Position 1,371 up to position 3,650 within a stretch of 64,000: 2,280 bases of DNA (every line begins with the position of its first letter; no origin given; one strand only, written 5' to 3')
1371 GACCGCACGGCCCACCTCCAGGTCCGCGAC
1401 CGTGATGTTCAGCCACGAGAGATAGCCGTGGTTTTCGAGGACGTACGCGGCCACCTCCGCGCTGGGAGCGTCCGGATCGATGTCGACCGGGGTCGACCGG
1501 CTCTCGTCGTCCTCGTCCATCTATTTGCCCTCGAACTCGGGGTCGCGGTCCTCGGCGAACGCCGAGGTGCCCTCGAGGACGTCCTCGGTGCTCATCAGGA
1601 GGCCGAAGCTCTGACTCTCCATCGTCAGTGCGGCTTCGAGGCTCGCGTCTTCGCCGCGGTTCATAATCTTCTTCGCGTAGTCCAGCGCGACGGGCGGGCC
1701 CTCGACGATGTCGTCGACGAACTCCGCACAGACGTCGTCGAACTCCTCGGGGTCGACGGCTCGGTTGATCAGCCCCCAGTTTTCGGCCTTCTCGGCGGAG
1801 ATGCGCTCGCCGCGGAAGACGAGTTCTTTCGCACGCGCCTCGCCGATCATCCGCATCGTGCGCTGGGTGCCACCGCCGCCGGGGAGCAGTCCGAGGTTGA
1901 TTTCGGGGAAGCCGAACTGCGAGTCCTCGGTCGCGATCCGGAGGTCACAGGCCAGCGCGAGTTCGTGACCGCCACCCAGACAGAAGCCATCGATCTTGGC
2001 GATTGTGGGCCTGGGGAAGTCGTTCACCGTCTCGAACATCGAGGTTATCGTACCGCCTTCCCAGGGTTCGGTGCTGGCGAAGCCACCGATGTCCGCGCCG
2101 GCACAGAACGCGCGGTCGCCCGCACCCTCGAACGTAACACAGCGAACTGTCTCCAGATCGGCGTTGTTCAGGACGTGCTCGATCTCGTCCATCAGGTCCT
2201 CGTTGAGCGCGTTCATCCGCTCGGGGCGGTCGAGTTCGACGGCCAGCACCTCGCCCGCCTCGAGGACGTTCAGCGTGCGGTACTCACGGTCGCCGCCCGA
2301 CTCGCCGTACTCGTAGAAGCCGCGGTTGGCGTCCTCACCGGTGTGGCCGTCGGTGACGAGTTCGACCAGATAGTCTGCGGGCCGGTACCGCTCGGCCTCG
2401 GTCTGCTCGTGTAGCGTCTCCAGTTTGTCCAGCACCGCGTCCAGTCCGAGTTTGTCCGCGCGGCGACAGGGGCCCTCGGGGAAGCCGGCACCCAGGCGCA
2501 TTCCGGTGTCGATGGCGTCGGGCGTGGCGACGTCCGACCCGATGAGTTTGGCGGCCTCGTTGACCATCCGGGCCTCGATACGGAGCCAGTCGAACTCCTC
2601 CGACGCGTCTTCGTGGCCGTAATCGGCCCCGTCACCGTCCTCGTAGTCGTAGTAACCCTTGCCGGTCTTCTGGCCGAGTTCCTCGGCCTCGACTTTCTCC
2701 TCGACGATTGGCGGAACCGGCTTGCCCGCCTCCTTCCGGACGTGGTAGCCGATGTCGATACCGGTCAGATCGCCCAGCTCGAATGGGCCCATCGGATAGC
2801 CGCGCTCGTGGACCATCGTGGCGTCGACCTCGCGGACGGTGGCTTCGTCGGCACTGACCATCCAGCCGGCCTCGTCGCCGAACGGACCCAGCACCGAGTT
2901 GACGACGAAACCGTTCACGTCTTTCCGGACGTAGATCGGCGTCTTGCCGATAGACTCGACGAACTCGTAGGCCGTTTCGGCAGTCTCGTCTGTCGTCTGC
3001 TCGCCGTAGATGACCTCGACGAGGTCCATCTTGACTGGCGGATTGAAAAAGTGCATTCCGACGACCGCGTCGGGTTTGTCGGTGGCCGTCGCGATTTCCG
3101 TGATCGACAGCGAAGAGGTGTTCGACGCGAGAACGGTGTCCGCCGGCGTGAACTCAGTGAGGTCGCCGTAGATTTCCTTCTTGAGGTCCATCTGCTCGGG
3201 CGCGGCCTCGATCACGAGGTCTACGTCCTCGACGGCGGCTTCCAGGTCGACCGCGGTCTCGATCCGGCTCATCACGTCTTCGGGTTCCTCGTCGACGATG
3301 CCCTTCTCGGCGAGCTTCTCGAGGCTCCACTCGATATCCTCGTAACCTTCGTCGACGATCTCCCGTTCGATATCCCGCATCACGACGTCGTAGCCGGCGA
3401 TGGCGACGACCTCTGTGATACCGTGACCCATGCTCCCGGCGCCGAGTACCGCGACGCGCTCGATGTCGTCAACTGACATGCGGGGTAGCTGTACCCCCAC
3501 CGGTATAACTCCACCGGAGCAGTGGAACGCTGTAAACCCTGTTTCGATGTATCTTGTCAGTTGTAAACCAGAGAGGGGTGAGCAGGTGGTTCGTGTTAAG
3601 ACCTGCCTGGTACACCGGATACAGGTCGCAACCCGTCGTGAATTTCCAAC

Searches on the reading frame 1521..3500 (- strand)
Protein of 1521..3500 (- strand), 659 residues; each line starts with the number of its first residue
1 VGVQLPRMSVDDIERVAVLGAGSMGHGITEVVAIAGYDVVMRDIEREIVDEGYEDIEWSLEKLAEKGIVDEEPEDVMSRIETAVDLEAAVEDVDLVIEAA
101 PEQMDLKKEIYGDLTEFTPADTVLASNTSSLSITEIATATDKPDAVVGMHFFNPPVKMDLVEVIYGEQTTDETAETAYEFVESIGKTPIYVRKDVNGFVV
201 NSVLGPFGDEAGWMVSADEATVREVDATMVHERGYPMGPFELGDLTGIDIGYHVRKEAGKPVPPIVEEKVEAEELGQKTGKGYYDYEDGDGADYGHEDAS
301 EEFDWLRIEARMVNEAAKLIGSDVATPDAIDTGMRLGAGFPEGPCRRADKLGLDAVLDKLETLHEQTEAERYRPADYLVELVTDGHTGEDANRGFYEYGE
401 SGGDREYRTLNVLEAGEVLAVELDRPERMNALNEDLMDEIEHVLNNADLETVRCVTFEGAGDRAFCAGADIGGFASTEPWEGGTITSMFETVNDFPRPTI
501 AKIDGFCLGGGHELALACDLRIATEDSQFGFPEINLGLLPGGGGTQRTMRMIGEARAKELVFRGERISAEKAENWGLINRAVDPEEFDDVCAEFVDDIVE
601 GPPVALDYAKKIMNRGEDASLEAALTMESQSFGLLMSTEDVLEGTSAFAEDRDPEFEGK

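Call 79: search_protein_families(library=pfam, proteins=[window:1521-3500:-], max_evalue=0.00001)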
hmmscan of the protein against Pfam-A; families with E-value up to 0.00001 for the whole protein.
window:1521-3500:- (659 aa): 4 families
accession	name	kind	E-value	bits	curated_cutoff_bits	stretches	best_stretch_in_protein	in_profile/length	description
PF02737.24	3HCDH_N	-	1.2e-63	214.7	22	1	16-194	2-179/180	3-hydroxyacyl-CoA dehydrogenase, NAD binding domain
PF00378.25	ECH_1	-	1.4e-58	198.6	27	1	417-658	5-250/251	Enoyl-CoA hydratase/isomerase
PF00725.27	3HCDH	-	3.7e-45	152.8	22.1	2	197-286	1-97/97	3-hydroxyacyl-CoA dehydrogenase, C-terminal domain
PF16113.10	ECH_2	-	1.7e-34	120.2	27.2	1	420-594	3-184/335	Enoyl-CoA hydratase/isomerase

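Call 108: search_protein_families(library=ncbifam, proteins=[window:1521-3500:-], max_evalue=1e-30)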
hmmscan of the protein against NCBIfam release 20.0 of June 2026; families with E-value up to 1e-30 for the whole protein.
window:1521-3500:- (659 aa): 64 families (the best 25 are shown)
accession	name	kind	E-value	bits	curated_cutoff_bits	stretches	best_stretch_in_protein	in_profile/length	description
NF008363.0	PRK11154.1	equivalog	6.1e-107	358.5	869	2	11-288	307-588/708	fatty acid oxidation complex subunit alpha FadJ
NF008727.0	PRK11730.1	equivalog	1.7e-103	347.3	870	2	9-383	309-708/717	fatty acid oxidation complex subunit alpha FadB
NF004474.0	PRK05808.1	subfamily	5e-100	334.4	408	1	13-287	3-283/283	3-hydroxybutyryl-CoA dehydrogenase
NF006124.0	PRK08268.1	subfamily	5.3e-96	322.6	508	1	10-298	4-299/507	3-hydroxyacyl-CoA dehydrogenase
TIGR02440.1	FadJ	equivalog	7.6e-92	308.7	968.45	1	12-288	303-583/699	fatty acid oxidation complex subunit alpha FadJ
NF006722.0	PRK09260.1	equivalog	2e-91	306.2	429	1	13-290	2-285/289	3-hydroxyacyl-CoA dehydrogenase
TIGR02441.1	fa_ox_alpha_mit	equivalog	7.3e-87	292.1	964.65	2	12-383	334-730/737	fatty acid oxidation complex subunit alpha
TIGR02437.1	FadB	equivalog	1.3e-85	288.3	933.55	1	10-291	310-598/714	fatty acid oxidation complex subunit alpha FadB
NF005715.0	PRK07530.1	equivalog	5.2e-85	285.3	420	1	12-288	3-285/292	3-hydroxybutyryl-CoA dehydrogenase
NF005875.0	PRK07819.1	subfamily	1.6e-80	270.6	319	1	11-286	3-286/287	3-hydroxybutyryl-CoA dehydrogenase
TIGR02279.1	PaaC-3OHAcCoADH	equivalog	8.2e-80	269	669.4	1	14-303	6-302/503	3-hydroxyacyl-CoA dehydrogenase PaaH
NF006143.0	PRK08293.1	equivalog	4.6e-72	242.8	312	1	12-288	3-289/291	3-hydroxyacyl-CoA dehydrogenase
NF004699.0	PRK06035.1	equivalog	5.4e-70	235.8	500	1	12-256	2-252/294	3-hydroxyacyl-CoA dehydrogenase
NF005802.0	PRK07657.1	equivalog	2e-64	217.6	363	1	417-659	13-260/260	enoyl-CoA hydratase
NF004475.0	PRK05809.1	subfamily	8e-62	209.1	394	1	409-659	5-260/260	short-chain-enoyl-CoA hydratase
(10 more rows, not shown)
